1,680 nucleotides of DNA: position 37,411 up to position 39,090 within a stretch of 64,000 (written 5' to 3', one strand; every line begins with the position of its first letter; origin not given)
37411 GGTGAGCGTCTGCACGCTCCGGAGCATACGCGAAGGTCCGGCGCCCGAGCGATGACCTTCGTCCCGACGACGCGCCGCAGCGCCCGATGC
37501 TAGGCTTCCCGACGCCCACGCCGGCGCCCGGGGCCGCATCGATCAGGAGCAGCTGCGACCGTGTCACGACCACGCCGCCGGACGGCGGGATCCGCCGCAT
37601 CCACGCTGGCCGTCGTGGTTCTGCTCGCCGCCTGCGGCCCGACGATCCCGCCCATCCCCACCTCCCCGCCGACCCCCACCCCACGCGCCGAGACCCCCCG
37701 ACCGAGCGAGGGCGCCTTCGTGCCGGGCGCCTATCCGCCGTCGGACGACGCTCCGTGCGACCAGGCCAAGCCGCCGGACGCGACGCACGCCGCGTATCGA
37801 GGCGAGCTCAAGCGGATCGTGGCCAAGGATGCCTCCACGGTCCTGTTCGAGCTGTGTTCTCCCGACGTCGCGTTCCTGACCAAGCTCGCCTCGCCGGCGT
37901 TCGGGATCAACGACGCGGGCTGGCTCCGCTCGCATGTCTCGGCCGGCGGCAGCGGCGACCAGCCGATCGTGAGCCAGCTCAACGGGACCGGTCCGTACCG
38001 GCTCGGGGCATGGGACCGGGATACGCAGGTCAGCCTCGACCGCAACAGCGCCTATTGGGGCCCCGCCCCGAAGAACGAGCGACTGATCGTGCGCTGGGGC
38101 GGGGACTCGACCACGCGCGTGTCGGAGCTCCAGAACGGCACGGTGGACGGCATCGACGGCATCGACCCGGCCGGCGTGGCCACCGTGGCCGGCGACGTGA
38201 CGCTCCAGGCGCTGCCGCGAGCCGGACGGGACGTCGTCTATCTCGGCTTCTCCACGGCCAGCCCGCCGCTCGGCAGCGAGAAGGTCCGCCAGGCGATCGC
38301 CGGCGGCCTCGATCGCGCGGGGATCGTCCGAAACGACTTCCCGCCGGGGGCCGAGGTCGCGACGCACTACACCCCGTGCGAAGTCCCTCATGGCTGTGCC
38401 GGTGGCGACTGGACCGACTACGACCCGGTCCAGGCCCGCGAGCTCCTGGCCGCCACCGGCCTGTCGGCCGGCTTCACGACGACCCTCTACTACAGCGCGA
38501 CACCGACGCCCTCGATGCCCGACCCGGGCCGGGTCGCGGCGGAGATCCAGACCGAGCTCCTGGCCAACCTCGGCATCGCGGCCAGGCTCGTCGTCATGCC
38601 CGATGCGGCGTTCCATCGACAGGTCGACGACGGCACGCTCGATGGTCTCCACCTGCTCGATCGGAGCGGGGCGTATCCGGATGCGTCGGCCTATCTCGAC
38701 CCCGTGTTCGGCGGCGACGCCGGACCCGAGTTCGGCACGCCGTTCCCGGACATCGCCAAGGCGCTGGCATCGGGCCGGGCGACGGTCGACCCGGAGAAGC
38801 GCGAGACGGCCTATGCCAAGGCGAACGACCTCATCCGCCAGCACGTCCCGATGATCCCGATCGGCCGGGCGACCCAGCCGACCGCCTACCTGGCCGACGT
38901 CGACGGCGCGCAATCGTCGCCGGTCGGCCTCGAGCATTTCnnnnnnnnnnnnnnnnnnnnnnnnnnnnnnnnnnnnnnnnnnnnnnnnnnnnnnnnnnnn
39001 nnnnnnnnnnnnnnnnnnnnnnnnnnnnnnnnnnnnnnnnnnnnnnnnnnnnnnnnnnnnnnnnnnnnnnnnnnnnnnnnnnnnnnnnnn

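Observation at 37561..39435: Circularly permuted OppA/DppA-type solute-binding lipoprotein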

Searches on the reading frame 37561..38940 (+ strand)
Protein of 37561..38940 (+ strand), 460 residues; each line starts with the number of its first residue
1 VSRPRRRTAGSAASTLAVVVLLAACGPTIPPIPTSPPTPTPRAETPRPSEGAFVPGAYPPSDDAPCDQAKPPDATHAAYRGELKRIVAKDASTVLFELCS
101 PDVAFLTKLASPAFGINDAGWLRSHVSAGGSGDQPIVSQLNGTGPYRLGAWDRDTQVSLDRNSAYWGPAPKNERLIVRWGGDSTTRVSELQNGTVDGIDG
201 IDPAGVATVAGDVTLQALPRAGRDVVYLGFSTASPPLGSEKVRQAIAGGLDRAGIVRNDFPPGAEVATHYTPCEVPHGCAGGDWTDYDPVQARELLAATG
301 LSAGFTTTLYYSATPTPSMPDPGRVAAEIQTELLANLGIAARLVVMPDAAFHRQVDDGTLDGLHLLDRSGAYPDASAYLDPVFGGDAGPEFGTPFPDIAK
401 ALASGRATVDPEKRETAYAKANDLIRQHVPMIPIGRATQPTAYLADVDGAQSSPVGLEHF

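Call 5: search_protein_families(library=pfam, proteins=[window:37561-38940:+], max_evalue=1)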
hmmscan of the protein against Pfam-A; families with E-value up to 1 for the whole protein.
window:37561-38940:+ (460 aa): 2 families
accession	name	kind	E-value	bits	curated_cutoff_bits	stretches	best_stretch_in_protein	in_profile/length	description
PF00496.27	SBP_bac_5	-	9.1e-45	153.8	32.4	1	70-386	49-364/368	Bacterial extracellular solute-binding proteins, family 5 Middle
PF22835.1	TEX13B-like_middle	-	0.021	15.5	27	1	279-318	15-54/110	Testis-expressed protein 13B-like, middle domain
